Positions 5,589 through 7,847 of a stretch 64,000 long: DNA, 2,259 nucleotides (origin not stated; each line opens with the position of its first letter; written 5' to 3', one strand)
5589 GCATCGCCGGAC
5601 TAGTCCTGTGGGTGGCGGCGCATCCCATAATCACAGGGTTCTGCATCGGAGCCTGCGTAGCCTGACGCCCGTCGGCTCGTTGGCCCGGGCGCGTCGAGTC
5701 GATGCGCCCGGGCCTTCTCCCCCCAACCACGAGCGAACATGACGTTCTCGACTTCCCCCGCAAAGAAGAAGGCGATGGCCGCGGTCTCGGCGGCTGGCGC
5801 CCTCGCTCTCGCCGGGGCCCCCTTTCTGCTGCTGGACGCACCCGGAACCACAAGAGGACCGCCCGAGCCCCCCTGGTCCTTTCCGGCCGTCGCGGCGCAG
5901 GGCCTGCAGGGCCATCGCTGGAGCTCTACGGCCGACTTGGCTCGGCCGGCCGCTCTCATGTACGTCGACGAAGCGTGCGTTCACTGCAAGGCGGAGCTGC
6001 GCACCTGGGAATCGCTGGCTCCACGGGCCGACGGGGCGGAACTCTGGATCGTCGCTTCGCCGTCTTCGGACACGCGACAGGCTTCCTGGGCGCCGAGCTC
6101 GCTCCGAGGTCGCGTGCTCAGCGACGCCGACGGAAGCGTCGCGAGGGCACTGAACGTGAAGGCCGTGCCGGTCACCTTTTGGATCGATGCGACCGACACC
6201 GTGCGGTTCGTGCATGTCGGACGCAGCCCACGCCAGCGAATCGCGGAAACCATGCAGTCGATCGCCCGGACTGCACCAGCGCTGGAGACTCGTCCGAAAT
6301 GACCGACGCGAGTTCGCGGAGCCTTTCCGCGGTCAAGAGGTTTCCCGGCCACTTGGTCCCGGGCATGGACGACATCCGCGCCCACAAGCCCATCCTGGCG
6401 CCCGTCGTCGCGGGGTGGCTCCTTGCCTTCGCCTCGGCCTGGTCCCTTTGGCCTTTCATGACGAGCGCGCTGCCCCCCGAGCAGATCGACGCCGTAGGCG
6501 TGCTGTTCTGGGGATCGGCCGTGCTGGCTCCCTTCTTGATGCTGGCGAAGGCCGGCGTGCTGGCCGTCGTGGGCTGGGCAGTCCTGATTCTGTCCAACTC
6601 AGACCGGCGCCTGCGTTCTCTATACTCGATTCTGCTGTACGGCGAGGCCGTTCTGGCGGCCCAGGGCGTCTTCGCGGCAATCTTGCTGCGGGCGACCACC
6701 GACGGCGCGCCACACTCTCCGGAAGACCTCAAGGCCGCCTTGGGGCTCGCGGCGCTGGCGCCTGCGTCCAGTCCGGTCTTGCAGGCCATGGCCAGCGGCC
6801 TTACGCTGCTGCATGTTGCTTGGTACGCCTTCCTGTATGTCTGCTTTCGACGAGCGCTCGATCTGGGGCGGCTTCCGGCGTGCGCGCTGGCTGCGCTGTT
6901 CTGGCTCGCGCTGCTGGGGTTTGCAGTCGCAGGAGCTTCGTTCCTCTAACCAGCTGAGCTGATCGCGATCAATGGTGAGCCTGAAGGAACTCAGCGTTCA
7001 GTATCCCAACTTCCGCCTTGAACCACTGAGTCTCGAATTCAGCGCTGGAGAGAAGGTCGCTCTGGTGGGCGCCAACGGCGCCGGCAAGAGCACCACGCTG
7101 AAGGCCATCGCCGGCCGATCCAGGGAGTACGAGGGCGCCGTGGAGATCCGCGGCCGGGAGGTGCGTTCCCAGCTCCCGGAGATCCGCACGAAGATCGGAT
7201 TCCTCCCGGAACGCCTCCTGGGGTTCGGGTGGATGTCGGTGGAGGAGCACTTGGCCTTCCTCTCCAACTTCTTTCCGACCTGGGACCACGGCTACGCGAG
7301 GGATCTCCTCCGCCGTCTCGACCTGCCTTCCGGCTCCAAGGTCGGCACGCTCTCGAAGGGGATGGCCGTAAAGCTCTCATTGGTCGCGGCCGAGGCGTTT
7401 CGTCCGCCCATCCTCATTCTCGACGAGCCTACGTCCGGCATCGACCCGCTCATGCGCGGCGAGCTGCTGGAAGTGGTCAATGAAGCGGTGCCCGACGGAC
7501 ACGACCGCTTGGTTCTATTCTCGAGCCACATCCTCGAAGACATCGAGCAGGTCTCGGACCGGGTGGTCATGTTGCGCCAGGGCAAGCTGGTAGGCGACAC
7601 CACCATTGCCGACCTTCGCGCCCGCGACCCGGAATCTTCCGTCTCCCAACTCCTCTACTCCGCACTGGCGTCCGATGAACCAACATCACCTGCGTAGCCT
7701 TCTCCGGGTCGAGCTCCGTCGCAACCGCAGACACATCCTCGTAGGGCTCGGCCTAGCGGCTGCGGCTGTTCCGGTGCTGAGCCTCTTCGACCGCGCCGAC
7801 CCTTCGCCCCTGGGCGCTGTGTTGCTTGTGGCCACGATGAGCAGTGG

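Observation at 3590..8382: Bacteriocin-like locus: standalone signal-anchored C39 peptidase translationally coupled to four paralogous Cys-rich G-[SA]-G peptides, plus TlpA-like thioredoxin, membrane protein and ABC transporter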

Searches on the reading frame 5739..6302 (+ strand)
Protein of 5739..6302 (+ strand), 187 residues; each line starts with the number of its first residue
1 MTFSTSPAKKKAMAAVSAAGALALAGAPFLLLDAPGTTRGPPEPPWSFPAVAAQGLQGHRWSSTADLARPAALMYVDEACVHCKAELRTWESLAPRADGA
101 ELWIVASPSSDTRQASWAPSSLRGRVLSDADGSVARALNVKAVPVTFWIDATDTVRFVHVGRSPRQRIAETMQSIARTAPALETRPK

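Call 3: search_protein_families(library=pfam, max_evalue=0.1, proteins=[window:5739-6302:+])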
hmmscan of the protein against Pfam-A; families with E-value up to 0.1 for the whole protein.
window:5739-6302:+ (187 aa): 3 families
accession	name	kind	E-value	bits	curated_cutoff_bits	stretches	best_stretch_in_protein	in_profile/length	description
PF00578.27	AhpC-TSA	-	1.4e-07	31.9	26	1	48-157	5-123/124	AhpC/TSA family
PF08534.16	Redoxin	-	1.1e-05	25.7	26.6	1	80-166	41-139/148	Redoxin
PF13098.12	Thioredoxin_2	-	0.032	15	27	1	69-170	6-102/104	Thioredoxin-like domain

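Call 5: search_protein_families(library=ncbifam, max_evalue=0.1, proteins=[window:5739-6302:+])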
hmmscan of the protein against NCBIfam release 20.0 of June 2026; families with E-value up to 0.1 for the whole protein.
window:5739-6302:+ (187 aa): 5 families
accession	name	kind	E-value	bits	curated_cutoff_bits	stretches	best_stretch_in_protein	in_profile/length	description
TIGR00385.1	dsbE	subfamily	4.6e-05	23.1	123.15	1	79-172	74-167/173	DsbE family thiol:disulfide interchange protein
NF002854.0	PRK03147.1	subfamily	0.0014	18.5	170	1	120-176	117-173/176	thiol-disulfide oxidoreductase ResA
NF011941.0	PRK15412.1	equivalog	0.0031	17.1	359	1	78-163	78-163/185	thiol:disulfide interchange protein DsbE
TIGR03759.1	conj_TIGR03759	hypoth_equivalog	0.015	14.7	126.4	1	70-119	110-156/200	TIGR03759 family integrating conjugative element protein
NF010625.0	PRK14018.1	equivalog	0.041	12.4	522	1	68-166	56-163/521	bifunctional peptide-methionine (S)-S-oxide reductase MsrA/peptide-methionine (R)-S-oxide reductase MsrB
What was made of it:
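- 5739..6302 (+): Membrane-anchored thioredoxin-fold thiol:disulfide oxidoreductase (187 aa) with active site CVHC. Pfam AhpC-TSA 1.4e-07 and Redoxin hits, plus NCBIfam DsbE/ResA-like hits (calls 3, 5).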

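Call 27: search_solved_structures(query=window:5739-6302:+, max_evalue=0.1, show_alignments=2)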
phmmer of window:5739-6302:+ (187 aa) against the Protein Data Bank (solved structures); distinct sequences matched with E-value up to 0.1: 6.
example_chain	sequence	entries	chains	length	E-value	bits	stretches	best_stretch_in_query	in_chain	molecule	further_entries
2m72_A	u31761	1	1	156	0.00079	22.6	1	48-163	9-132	Uncharacterized thioredoxin-like protein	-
3ia1_A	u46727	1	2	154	0.011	18.9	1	64-171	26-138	Thio-disulfide isomerase/thioredoxin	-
2b1l_A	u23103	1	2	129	0.018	18.2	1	70-165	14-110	Thiol:disulfide interchange protein dsbE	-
2b1k_A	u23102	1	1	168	0.026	17.7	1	69-165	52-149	Thiol:disulfide interchange protein dsbE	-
3kh7_A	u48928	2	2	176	0.026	17.6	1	33-163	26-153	Thiol:disulfide interchange protein dsbE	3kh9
3k8n_A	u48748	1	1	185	0.032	17.4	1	69-165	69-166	Cytochrome c biogenesis protein ccmG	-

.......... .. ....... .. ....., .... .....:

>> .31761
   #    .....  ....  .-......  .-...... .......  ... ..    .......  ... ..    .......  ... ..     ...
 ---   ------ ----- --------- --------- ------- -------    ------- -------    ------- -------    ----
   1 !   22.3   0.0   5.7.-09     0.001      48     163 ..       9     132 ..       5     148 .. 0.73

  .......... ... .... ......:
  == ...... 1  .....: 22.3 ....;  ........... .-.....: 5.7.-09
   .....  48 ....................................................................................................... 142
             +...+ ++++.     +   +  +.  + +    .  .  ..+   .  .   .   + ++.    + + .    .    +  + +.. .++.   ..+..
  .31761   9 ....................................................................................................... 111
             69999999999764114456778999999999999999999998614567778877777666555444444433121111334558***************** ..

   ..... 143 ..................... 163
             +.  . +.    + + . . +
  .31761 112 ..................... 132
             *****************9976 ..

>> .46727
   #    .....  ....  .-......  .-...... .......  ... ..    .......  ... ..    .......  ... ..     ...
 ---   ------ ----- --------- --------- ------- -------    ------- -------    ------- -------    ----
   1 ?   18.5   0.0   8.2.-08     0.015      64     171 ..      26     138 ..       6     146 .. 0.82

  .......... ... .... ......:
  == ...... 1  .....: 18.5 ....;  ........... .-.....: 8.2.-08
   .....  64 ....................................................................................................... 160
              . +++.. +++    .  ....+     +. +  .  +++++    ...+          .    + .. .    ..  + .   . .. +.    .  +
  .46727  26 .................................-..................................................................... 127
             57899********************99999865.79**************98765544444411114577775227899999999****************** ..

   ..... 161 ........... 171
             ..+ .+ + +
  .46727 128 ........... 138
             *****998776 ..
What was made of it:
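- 5739..6302 (+): PDB matches are to DsbE/CcmG-type proteins (call 27).
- On TlpA/DsbE/ResA-like membrane-anchored thioredoxin-fold oxidoreductases: There are DsbE/ResA/CcmG matches (calls 5, 27).
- Checked: Thioredoxin-fold protein: 5739-6302, CVHC, AhpC-TSA 1.4e-07, DsbE/ResA-like (calls 3, 5, 27).
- The thioredoxin has a TlpA/DsbE-type fold (calls 5, 27).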

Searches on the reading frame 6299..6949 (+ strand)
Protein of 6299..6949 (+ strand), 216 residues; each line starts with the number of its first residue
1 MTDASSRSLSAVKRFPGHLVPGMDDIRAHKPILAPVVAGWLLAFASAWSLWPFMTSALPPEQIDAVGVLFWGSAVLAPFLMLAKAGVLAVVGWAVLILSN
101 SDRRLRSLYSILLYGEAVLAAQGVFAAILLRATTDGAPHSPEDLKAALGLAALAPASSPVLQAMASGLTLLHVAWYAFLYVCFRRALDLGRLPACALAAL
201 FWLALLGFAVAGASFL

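Call 3: search_protein_families(library=pfam, max_evalue=0.1, proteins=[window:6299-6949:+])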
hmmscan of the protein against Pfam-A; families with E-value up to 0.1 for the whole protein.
window:6299-6949:+ (216 aa): 0 families

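Call 5: search_protein_families(library=ncbifam, max_evalue=0.1, proteins=[window:6299-6949:+])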
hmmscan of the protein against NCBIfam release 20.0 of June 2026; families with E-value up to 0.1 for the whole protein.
window:6299-6949:+ (216 aa): 0 families

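Call 26: search_protein_families(library=pfam, max_evalue=10, proteins=[window:6299-6949:+])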
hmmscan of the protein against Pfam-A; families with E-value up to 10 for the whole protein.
window:6299-6949:+ (216 aa): 0 families
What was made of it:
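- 6299..6949 (+): 5-TM membrane protein (216 aa), a divergent Yip1-domain protein. It is the putative immunity or transporter-accessory component. The window protein itself has no Pfam hit (calls 3, 26).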

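Call 42: find_homologous_proteins(query=window:6299-6946:+, max_evalue=0.001)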
Query window:6299-6946:+ (216 aa): 7 proteins with E <= 0.001 among 8000 candidates.
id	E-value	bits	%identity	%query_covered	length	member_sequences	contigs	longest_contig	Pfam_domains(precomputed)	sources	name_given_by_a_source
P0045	6.2e-129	446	99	100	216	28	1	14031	-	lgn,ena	-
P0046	1.6e-107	376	86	100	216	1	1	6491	-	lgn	-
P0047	9.1e-106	370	83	100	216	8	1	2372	-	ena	-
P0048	6.5e-80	286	64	99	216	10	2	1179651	-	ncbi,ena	-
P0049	1.7e-78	281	65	98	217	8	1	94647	-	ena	-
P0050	1.6e-49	187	63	68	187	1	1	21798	-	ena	-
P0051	3.4e-42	163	66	55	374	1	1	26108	-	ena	-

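Call 53: predict_structure(alignment_id=A6)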
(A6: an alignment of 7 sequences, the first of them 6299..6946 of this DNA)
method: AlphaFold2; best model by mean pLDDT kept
length: 216 residues; sequences in the alignment: 7
mean_pLDDT: 47.0   pTM: 0.29
mean pLDDT of the five models: 47.0, 46.4, 46.1, 46.0, 41.1
residues with pLDDT >= 90: 0; 70-90: 2; 50-70: 66; < 50: 148
segments of 3 or more residues with pLDDT < 50: 1-33, 88-99, 105-131, 136-138, 141-180, 192-195, 197-199, 201-216
pLDDT, mean of each block of 10 residues (from residue 1): 43 37 39 51 54 59 60 56 50 48 48 47 47 50 45 36 39 47 53 48 41 31
secondary structure, 60 per line:
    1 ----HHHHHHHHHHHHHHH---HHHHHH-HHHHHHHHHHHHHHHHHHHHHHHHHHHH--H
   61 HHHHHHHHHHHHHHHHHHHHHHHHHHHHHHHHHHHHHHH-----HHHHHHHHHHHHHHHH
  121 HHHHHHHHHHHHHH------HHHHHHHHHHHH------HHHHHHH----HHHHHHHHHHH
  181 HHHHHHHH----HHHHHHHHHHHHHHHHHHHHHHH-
elements in order: H5-19 H23-28 H30-57 H60-99 H105-134 H141-152 H159-165 H170-188 H193-215
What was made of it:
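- Tried and rejected: I did not use it (call 53).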

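Call 68: search_protein_representatives(alignment_id=A6)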
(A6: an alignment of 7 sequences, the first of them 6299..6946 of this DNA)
Query: 7 sequences, 216 profile positions. Proteins with E-value up to 0.001 (for the whole library): 81; up to 1e-10: 57; up to 1e-30: 9. The best 81 are listed.
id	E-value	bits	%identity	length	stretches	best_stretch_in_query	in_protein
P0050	8.9e-80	283.7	-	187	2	1-161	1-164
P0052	4.1e-69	248.9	-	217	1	1-213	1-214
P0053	6.4e-53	195.9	-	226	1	7-213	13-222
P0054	3.2e-44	167.5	-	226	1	7-209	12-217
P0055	1.6e-42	162.0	-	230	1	7-214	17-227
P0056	3.3e-37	144.6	-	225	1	7-216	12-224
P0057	5.1e-37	143.9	-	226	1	5-212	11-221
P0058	1.6e-33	132.5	-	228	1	12-213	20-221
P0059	2.0e-33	132.2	-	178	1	46-213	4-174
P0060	1.9e-30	122.5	-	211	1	17-213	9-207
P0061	8.2e-30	120.4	-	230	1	17-215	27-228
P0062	2.6e-27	112.2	-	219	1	10-212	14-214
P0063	1.2e-26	110.0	-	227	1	9-214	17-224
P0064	1.9e-26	109.4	-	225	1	16-215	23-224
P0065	6.4e-26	107.7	-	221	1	15-207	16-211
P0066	1.4e-25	106.6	-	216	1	16-213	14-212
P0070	1.3e-23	100.2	-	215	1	11-213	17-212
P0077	3.6e-21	92.2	-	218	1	10-213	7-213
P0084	1.3e-18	83.8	-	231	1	26-216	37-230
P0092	3.0e-16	76.1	-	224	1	18-213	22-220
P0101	1.2e-12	64.3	-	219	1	35-210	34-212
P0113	9.0e-09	51.6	-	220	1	4-209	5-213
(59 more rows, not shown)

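Call 70: search_protein_families(library=pfam, alignment_id=A9, max_evalue=0.01)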
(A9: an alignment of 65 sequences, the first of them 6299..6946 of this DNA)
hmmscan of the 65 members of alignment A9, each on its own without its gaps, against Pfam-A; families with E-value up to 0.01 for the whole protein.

A. member 1, window:6299-6946:+ (216 aa): 0 families

B. families by the number of members that match (of 65 scanned): 4 families
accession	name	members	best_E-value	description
PF04893.22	Yip1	16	4.9e-17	Yip1 domain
PF09991.14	DUF2232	1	0.0011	Predicted membrane protein (DUF2232)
PF10031.14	DUF2273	1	0.0033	Small integral membrane protein (DUF2273)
PF02300.22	Fumarate_red_C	1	0.0062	Fumarate reductase subunit C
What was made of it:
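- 6299..6949 (+): Its family has 81 representatives (call 68), and 16 of 65 members hit Pfam Yip1, with a best E-value of 4.9e-17 (call 70).
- On Yip1 domain (Pfam PF04893): However, 16 of 65 family members hit Yip1 (best 4.9e-17, call 70).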

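Call 73: search_protein_families(library=pfam, max_evalue=1, proteins=[P0053, P0055, P0058, P0062, P0066, P0070, P0077, P0084, P0092, P0101])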
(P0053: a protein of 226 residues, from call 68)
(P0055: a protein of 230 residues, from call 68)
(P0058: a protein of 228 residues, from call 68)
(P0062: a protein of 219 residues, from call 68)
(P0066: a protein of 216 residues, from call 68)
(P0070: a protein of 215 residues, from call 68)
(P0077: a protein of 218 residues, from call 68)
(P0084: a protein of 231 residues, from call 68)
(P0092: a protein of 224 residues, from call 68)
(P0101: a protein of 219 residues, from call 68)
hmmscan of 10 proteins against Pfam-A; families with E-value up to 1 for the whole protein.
P0053 (226 aa): 0 families

P0055 (230 aa): 0 families

P0058 (228 aa): 2 families
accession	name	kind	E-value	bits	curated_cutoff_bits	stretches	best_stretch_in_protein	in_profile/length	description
PF04893.22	Yip1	-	0.012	15.9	28.6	1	31-214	11-167/173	Yip1 domain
PF14765.12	PS-DH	-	0.13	12.3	23.7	1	126-162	66-105/166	Polyketide synthase dehydratase N-terminal domain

P0062 (219 aa): 1 family
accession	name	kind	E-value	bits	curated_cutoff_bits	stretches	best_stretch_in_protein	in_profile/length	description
PF04893.22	Yip1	-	0.0058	17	28.6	1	27-212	11-171/173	Yip1 domain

P0066 (216 aa): 1 family
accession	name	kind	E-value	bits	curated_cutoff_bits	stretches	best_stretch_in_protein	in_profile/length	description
PF04893.22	Yip1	-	0.003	17.9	28.6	1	29-207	20-168/173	Yip1 domain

P0070 (215 aa): 0 families

P0077 (218 aa): 1 family
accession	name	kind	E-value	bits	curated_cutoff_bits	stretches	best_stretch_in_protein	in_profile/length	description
PF04893.22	Yip1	-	6e-06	26.7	28.6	1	12-210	10-171/173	Yip1 domain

P0084 (231 aa): 0 families

P0092 (224 aa): 0 families

P0101 (219 aa): 2 families
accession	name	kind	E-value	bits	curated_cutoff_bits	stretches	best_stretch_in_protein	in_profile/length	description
PF04893.22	Yip1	-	0.00045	20.6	28.6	1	23-211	14-170/173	Yip1 domain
PF02300.22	Fumarate_red_C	-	0.0062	17.1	24.2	1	65-130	50-116/127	Fumarate reductase subunit C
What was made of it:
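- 6299..6949 (+): Close relatives hit Yip1 over its full length (call 73).
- On Yip1 domain (Pfam PF04893): Relatives at 1e-21 to 1e-33 from the query match positions 10-171 of 173 just below the cut-off (call 73).
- The 5-TM protein belongs to the Yip1 family (calls 68, 70, 73).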

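Call 74: find_encoding_contigs(protein=P0077, flank=6000, max_places=2)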
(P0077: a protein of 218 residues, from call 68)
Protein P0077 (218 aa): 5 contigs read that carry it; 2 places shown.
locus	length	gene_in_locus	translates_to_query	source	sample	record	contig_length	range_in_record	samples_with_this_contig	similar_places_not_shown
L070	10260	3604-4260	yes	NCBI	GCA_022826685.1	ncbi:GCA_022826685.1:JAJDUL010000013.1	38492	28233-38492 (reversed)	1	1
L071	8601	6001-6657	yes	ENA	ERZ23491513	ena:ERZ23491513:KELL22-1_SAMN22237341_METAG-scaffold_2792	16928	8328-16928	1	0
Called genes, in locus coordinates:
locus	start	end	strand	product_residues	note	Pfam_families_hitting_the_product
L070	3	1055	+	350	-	?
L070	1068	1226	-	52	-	PF06071:YchF-GTPase_C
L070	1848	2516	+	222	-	PF03412:Peptidase_C39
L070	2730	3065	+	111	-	-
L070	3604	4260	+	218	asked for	PF04893:Yip1 (weak)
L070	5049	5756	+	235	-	PF13346:ABC2_membrane_5 (weak)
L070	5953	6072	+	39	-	-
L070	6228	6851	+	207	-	PF01936:NYN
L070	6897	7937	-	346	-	PF06071:YchF-GTPase_C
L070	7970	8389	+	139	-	PF19662:DUF6165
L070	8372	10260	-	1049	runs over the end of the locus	PF02368:Big_2 (weak), PF22359:Big-like (weak), PF02369:Big_1 (weak), PF13855:LRR_8 (weak), PF23598:LRR_14, PF13855:LRR_8 (weak), PF23598:LRR_14, PF13855:LRR_8 (weak), +2 more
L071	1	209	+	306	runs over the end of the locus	PF12760:Zn_ribbon_IS1595 (weak), PF12762:DDE_Tnp_IS1595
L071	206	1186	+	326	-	PF00145:DNA_methylase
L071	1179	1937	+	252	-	-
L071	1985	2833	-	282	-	PF03328:HpcH_HpaI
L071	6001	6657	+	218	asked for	PF04893:Yip1 (weak)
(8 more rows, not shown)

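Call 76: find_encoding_contigs(protein=P0101, flank=6000, max_places=1)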
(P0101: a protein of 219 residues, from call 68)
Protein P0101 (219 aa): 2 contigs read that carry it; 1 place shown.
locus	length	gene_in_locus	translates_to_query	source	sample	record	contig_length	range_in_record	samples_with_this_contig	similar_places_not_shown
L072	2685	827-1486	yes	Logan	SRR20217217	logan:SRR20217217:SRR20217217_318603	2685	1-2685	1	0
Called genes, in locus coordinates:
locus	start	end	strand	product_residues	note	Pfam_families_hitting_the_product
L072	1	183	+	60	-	?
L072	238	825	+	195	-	-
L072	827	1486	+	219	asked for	-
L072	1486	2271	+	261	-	PF00005:ABC_tran, PF13304:AAA_21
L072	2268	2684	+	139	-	?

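Call 77: find_encoding_contigs(protein=P0113, flank=6000, max_places=1)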
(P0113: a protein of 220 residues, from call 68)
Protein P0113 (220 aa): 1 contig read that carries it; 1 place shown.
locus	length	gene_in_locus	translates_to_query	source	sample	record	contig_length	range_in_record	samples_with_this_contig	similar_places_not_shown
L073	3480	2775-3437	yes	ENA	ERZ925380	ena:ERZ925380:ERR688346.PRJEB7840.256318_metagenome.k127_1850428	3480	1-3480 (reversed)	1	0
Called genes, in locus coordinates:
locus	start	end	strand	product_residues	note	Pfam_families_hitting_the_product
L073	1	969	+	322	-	?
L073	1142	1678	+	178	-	PF03412:Peptidase_C39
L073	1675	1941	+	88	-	-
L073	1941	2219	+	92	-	-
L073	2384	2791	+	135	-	-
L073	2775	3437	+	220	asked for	-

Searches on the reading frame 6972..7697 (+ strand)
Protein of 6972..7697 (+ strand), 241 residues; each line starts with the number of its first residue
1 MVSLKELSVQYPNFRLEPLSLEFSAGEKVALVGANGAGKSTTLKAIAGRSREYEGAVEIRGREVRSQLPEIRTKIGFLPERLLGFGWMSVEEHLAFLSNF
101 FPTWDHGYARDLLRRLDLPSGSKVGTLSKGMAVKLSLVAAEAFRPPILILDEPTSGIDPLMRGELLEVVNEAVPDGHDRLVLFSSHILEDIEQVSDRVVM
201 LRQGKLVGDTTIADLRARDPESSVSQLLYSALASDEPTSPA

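Call 3: search_protein_families(library=pfam, max_evalue=0.1, proteins=[window:6972-7697:+])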
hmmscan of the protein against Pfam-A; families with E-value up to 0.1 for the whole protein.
window:6972-7697:+ (241 aa): 15 families
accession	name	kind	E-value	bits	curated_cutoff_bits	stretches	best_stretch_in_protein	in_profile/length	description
PF00005.33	ABC_tran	-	1.1e-26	94.5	25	1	16-155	1-137/137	ABC transporter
PF13304.12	AAA_21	-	7.7e-10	39.8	27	2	30-47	3-20/304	AAA domain, putative AbiEii toxin, Type IV TA system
PF06414.18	Zeta_toxin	-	0.00027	20.9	22.3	1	30-72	20-62/199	Zeta toxin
PF02463.25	SMC_N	-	0.0019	18.1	40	1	12-46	11-44/220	RecF/RecN/SMC N terminal domain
PF13555.12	AAA_29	-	0.0027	17.9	27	1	22-46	18-42/61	P-loop containing region of AAA domain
PF13476.12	AAA_23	-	0.0052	17.9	27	1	17-47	11-40/201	AAA domain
PF13521.12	AAA_28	-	0.0066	17.1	27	1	28-64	1-35/164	AAA domain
PF13514.12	AAA_27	-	0.013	15.5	22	1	20-47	18-47/206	AAA domain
PF05673.19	DUF815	-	0.017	14.8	23.8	1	26-82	53-109/249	Protein of unknown function (DUF815)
PF13401.12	AAA_22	-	0.022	15.5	27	1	29-152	8-92/130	AAA domain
PF00004.35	AAA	-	0.024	15.5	21.2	1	30-84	2-38/131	ATPase family associated with various cellular activities (AAA)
PF01926.29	MMR_HSR1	-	0.029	14.9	21.9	1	28-51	1-23/113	50S ribosome-binding GTPase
PF13175.12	AAA_15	-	0.035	14.2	32.1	1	13-46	10-43/374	AAA ATPase domain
PF25199.1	nSTAND_NTPase5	-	0.058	13.7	34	0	29-53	44-69/145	Novel STAND NTPase 5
PF13191.12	AAA_16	-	0.059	14.3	32.6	0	27-66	25-63/167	AAA ATPase domain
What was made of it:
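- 6972..7697 (+): ABC transporter ATPase (241 aa) of the DrrA/PmtA/GldA type. Pfam ABC_tran 1.1e-26 (call 3).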

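Call 5: search_protein_families(library=ncbifam, max_evalue=0.1, proteins=[window:6972-7697:+])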
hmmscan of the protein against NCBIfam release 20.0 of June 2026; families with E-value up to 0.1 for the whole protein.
window:6972-7697:+ (241 aa): 198 families (the best 25 are shown)
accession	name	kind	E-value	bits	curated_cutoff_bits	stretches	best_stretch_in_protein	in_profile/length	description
NF047565.1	PSM_export_PmtA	equivalog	5.2e-41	140.8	350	1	2-214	3-214/282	phenol-soluble modulin export ABC transporter ATP-binding protein PmtA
TIGR03522.1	GldA_ABC_ATP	equivalog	7.5e-34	117.6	402.6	1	5-222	6-226/301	gliding motility-associated ABC transporter ATP-binding subunit GldA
TIGR01188.1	drrA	subfamily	9e-31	107.3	312.45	1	16-218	9-214/302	daunorubicin resistance ABC transporter, ATP-binding protein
NF033858.1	ABC2_perm_RbbA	equivalog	5.7e-28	97.3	1050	1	2-227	2-236/909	ribosome-associated ATPase/putative transporter RbbA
TIGR03864.1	PQQ_ABC_ATP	hypoth_equivalog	3.3e-26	92.2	302.25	1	3-227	3-231/236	ABC transporter, ATP-binding subunit, PQQ-dependent alcohol dehydrogenase system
TIGR03410.1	urea_trans_UrtE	equivalog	1e-24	87.3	285.8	1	5-218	4-222/230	urea ABC transporter ATP-binding subunit UrtE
TIGR04521.1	ECF_ATPase_2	equivalog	1.3e-24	86.8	330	1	15-215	20-232/279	energy-coupling factor transporter ATPase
NF047568.1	PSM_export_PmtC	equivalog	2.3e-24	86.4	375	1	4-218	3-210/290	phenol-soluble modulin export ABC transporter ATP-binding protein PmtC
TIGR03740.1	galliderm_ABC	subfamily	9.5e-24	84.3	309.75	1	16-209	16-205/223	lantibiotic protection ABC transporter ATP-binding subunit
NF010060.0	PRK13537.1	equivalog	1.1e-23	83.6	521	1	7-213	21-231/314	nodulation factor ABC transporter ATP-binding protein NodI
TIGR04520.1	ECF_ATPase_1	equivalog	8.4e-23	81.1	315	1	3-215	2-223/269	energy-coupling factor transporter ATPase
TIGR02857.1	CydD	equivalog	7e-22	78.1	435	1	2-200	322-528/529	thiol reductant ABC exporter subunit CydD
NF008039.0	PRK10771.1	equivalog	8.9e-22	77.6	298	2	127-219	130-221/234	thiamine ABC transporter ATP-binding protein ThiQ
NF010059.0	PRK13536.1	equivalog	1.2e-21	76.9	549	1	16-209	59-255/342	nodulation factor ABC transporter ATP-binding protein NodI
NF011967.0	PRK15439.1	equivalog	1.6e-21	76.4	586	2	122-214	399-489/510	autoinducer 2 ABC transporter ATP-binding protein LsrA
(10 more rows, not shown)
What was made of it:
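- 6972..7697 (+): The best NCBIfam matches are PmtA at 5.2e-41, then GldA, DrrA and lantibiotic-protection ATPases (call 5).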
